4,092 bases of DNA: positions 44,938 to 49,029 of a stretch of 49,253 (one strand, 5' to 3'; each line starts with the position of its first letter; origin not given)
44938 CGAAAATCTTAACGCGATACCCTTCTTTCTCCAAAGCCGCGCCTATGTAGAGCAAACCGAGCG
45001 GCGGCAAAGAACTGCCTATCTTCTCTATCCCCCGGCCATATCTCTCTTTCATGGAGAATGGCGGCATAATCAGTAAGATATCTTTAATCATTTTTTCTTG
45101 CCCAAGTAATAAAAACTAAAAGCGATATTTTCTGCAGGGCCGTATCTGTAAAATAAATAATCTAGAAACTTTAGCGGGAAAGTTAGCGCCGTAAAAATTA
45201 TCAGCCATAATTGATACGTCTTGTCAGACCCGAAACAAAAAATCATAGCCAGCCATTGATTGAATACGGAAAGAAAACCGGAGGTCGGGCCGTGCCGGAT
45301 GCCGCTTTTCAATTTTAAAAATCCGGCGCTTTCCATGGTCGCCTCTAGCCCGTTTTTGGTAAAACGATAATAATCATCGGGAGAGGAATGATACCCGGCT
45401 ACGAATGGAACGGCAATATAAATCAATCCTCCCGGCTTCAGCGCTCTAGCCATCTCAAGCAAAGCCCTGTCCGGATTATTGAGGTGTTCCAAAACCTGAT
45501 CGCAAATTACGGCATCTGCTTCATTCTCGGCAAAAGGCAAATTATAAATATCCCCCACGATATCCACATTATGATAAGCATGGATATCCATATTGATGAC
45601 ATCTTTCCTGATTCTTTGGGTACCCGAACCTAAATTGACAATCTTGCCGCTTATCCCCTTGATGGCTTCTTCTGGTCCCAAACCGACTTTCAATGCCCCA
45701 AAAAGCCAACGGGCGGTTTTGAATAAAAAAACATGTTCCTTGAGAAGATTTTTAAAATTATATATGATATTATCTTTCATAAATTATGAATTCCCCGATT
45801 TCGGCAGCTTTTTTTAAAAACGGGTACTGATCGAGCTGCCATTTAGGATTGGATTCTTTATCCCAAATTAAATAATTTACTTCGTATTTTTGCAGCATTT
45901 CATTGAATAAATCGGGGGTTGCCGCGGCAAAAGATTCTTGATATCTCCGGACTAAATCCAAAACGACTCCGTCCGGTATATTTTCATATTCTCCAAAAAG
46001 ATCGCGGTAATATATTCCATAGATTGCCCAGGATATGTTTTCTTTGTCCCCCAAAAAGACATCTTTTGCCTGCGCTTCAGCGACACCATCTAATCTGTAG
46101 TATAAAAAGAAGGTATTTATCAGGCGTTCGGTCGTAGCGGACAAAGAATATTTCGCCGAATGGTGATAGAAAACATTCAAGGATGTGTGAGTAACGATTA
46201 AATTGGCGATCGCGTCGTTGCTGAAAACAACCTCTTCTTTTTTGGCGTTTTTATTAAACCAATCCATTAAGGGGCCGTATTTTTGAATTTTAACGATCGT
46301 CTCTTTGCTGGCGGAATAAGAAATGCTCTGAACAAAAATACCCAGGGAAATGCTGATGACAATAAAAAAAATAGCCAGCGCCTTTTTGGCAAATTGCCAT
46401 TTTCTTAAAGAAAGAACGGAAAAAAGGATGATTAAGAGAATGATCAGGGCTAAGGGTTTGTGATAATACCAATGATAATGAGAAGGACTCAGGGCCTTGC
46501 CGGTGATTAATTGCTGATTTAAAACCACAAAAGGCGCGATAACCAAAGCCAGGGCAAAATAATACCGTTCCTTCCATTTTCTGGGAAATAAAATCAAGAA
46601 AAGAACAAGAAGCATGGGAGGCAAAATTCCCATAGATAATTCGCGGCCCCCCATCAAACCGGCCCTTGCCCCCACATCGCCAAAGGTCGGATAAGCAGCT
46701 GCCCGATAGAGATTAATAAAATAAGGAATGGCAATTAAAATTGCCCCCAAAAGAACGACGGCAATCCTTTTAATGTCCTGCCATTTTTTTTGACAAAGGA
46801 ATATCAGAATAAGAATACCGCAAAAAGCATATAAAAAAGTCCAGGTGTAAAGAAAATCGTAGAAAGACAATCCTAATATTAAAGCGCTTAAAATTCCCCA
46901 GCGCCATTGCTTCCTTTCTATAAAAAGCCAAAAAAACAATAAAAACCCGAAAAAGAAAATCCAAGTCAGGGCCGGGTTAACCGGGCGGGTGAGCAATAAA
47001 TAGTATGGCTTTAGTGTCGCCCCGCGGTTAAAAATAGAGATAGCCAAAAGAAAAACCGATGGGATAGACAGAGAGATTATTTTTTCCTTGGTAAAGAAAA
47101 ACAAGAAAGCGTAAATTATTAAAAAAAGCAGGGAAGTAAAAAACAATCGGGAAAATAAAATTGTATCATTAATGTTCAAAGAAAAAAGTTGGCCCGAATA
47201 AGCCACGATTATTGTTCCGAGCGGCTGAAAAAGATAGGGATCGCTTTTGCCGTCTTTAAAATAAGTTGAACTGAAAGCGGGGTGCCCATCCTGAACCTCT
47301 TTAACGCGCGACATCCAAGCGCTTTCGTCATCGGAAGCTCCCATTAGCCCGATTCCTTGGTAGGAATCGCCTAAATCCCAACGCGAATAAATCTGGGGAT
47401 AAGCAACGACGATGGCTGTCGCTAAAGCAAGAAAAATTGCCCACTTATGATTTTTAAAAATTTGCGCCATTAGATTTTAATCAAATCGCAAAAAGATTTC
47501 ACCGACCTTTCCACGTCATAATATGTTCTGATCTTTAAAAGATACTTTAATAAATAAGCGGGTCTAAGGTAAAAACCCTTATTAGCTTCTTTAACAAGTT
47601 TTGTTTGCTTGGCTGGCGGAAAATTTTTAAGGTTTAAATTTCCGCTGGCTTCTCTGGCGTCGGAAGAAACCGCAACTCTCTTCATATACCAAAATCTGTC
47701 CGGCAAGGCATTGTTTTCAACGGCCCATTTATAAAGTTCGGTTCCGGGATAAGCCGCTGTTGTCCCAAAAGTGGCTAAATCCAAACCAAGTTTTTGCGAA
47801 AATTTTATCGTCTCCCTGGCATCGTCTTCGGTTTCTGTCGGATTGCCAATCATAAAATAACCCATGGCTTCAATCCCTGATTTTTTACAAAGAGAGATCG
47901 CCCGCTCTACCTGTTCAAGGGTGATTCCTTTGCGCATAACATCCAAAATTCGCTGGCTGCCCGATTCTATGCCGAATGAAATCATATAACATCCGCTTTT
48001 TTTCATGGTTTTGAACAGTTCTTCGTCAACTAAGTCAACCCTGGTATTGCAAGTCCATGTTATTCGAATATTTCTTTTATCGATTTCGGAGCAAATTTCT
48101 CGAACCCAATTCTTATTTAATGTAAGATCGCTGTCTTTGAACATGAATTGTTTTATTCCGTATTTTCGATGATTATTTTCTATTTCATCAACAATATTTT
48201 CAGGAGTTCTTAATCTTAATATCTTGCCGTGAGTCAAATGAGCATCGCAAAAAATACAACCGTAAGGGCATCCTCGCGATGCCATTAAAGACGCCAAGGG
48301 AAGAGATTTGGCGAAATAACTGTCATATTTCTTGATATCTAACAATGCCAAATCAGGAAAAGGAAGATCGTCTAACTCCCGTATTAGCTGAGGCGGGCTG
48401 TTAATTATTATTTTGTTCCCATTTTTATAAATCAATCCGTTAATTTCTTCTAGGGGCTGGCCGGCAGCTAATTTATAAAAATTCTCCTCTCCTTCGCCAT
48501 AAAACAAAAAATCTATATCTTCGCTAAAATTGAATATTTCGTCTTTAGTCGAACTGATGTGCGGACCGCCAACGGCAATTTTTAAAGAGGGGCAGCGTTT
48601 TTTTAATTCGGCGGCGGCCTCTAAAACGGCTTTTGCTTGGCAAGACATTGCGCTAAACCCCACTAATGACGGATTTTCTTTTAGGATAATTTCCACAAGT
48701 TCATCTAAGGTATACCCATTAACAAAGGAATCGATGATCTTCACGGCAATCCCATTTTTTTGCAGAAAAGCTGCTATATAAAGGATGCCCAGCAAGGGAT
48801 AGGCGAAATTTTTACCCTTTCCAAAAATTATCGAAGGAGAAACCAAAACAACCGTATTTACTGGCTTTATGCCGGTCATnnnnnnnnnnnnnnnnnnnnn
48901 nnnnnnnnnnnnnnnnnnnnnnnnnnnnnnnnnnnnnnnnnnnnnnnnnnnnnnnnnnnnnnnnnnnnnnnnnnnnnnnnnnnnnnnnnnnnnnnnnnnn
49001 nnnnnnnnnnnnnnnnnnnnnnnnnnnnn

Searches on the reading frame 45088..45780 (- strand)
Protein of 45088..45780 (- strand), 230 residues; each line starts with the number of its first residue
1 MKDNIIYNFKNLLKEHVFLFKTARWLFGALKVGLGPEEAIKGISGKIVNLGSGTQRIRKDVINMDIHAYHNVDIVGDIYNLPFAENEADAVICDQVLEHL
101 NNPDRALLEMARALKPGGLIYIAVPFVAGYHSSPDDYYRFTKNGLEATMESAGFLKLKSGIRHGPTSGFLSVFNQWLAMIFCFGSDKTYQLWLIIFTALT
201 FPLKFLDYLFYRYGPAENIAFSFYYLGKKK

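Call 8: search_protein_families(library=pfam, proteins=[window:45088-45780:-], max_evalue=0.01)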
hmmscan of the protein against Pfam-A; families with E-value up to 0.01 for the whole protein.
window:45088-45780:- (230 aa): 7 families
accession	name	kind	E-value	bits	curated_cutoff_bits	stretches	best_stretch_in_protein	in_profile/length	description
PF08241.18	Methyltransf_11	-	1.3e-14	55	21.2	1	70-122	39-95/95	Methyltransferase domain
PF13649.12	Methyltransf_25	-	1.4e-08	35.8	27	1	74-118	51-97/97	Methyltransferase domain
PF13847.12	Methyltransf_31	-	1.5e-08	34.9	27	1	46-123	30-110/145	Methyltransferase domain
PF13489.12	Methyltransf_23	-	9.2e-08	32.4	27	1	78-128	72-122/164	Methyltransferase domain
PF08242.18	Methyltransf_12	-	2.6e-06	28.5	30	1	84-120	64-98/98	Methyltransferase domain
PF05148.21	Methyltransf_8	-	1.3e-05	25.6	27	1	46-123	75-157/219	Hypothetical methyltransferase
PF01209.24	Ubie_methyltran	-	0.0044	16.8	20.1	1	67-122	95-151/233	ubiE/COQ5 methyltransferase family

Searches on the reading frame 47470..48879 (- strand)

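Call 73: search_protein_families(library=pfam, proteins=[window:47470-48879:-], max_evalue=0.00001)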
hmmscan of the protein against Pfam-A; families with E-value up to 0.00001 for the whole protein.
window:47470-48879:- (469 aa): 2 families
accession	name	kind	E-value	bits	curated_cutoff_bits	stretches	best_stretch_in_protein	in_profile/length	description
PF04055.27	Radical_SAM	-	2.7e-29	102.9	29.5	1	201-360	4-165/166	Radical SAM superfamily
PF02310.24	B12-binding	-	7e-18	65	32.1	1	28-137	13-120/121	B12 binding domain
